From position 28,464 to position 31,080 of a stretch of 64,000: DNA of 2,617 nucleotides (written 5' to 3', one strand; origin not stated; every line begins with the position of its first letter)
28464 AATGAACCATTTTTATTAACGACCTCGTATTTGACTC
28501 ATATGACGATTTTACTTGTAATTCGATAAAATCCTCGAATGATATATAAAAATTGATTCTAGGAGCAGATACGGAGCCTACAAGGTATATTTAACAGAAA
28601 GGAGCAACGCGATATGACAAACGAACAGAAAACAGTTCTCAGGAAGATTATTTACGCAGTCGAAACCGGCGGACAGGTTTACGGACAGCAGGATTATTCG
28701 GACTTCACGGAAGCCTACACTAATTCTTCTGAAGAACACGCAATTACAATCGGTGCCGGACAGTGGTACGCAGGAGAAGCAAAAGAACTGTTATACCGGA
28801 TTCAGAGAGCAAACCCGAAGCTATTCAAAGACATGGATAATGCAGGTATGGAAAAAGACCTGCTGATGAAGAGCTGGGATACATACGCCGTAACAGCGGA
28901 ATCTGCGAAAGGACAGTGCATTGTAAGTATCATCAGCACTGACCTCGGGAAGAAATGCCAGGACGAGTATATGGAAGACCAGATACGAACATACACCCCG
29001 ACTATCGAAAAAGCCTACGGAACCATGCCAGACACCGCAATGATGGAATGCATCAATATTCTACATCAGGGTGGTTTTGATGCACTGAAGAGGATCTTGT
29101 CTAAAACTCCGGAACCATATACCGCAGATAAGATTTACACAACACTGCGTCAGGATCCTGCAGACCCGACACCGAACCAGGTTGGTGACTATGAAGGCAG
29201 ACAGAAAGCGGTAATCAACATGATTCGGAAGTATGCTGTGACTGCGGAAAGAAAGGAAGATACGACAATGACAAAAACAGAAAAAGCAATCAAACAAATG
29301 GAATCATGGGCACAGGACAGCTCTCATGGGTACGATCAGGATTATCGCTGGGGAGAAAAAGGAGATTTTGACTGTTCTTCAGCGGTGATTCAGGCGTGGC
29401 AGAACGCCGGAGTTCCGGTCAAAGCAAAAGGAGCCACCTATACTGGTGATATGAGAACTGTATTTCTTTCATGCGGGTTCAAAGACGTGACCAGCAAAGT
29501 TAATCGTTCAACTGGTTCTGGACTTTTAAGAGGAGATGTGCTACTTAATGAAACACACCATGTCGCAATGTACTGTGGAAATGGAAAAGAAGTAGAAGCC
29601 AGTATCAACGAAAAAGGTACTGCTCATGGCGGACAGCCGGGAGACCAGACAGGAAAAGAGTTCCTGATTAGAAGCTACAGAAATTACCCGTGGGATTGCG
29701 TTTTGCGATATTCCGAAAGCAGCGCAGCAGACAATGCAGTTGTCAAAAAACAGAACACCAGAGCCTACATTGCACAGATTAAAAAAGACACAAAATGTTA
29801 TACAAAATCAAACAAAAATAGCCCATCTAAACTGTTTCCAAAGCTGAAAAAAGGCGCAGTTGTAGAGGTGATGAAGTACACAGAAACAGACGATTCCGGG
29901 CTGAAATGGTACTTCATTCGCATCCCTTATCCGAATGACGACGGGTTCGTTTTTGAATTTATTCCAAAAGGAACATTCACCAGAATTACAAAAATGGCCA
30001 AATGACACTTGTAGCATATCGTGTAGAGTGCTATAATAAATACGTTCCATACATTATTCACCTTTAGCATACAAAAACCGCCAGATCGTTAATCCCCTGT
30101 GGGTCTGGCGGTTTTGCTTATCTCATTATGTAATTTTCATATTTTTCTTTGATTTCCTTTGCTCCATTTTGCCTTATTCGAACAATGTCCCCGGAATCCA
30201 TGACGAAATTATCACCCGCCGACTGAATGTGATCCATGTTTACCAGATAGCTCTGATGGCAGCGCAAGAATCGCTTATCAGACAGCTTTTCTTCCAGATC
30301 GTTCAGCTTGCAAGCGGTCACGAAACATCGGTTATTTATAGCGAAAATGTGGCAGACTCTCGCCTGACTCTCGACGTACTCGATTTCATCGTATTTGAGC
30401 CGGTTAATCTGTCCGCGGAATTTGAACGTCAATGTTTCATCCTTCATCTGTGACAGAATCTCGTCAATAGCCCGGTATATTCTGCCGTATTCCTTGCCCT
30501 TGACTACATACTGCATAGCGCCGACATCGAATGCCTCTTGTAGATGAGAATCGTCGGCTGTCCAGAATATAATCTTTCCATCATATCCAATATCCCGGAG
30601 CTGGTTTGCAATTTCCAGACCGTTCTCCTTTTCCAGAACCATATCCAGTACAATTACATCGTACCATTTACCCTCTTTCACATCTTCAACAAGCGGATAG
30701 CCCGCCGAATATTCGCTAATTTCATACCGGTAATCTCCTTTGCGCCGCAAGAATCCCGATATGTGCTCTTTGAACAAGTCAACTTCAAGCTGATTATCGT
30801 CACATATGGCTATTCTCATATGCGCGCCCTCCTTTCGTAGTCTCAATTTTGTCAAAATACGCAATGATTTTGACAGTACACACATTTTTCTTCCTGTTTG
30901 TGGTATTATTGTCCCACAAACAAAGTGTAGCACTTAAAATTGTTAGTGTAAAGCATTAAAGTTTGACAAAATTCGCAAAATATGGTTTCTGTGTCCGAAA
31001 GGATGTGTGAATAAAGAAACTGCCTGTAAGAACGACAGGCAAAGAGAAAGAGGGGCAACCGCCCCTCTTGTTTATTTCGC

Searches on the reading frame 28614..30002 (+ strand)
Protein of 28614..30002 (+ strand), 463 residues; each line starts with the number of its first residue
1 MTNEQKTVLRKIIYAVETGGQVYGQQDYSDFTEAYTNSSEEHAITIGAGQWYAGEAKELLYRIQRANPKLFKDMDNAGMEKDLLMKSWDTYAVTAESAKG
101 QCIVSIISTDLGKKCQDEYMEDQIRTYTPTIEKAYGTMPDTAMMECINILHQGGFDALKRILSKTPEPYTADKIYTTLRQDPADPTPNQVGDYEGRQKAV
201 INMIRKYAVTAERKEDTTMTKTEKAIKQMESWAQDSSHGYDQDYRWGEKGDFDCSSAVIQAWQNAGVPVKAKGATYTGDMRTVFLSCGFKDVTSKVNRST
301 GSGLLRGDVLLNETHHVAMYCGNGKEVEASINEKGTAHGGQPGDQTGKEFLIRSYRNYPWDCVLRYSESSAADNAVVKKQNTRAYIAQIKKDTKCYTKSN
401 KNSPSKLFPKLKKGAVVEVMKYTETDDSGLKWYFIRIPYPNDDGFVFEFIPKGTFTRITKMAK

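Call 7: search_protein_families(library=phrogs, proteins=[window:28614-30002:+], max_evalue=0.001)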
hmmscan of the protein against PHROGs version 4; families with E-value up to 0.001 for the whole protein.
window:28614-30002:+ (463 aa): 3 families
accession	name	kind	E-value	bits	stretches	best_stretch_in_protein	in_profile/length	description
phrog_14030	-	unknown function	1.3e-71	242.1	1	180-455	9-271/273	-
phrog_32635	-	unknown function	5.7e-20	72.8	1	248-376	47-174/318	-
phrog_31947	-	unknown function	4.4e-14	53.7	1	249-375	43-182/306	-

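Call 43: search_protein_families(library=pfam, proteins=[window:28614-30002:+], max_evalue=0.001)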
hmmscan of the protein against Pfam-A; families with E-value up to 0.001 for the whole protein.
window:28614-30002:+ (463 aa): 2 families
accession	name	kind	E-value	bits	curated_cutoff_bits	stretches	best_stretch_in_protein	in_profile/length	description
PF25309.1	ELLD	-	3.1e-27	96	27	2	328-377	3-52/175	Endolysin-like domain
PF00877.26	NLPC_P60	-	1.1e-07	32.2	23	1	242-333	2-83/105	NlpC/P60 family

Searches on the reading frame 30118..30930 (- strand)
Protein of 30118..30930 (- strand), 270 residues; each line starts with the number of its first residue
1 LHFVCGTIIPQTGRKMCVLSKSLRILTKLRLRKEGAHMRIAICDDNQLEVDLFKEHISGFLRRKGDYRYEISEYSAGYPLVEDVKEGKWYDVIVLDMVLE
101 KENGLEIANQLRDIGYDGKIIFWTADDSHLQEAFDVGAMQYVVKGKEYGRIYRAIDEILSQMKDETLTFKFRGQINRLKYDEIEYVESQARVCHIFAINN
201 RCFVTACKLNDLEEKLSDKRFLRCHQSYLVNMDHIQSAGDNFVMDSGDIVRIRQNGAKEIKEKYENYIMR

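Call 43: search_protein_families(library=pfam, proteins=[window:30118-30930:-], max_evalue=0.001)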
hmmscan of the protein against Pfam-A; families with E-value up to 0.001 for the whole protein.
window:30118-30930:- (270 aa): 2 families
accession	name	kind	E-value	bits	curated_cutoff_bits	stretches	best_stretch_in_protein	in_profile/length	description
PF04397.21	LytTR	-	1.4e-14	54.5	22.6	1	175-242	3-75/98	LytTr DNA-binding domain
PF00072.30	Response_reg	-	2.7e-14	53.7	30.2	1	40-155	1-110/111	Response regulator receiver domain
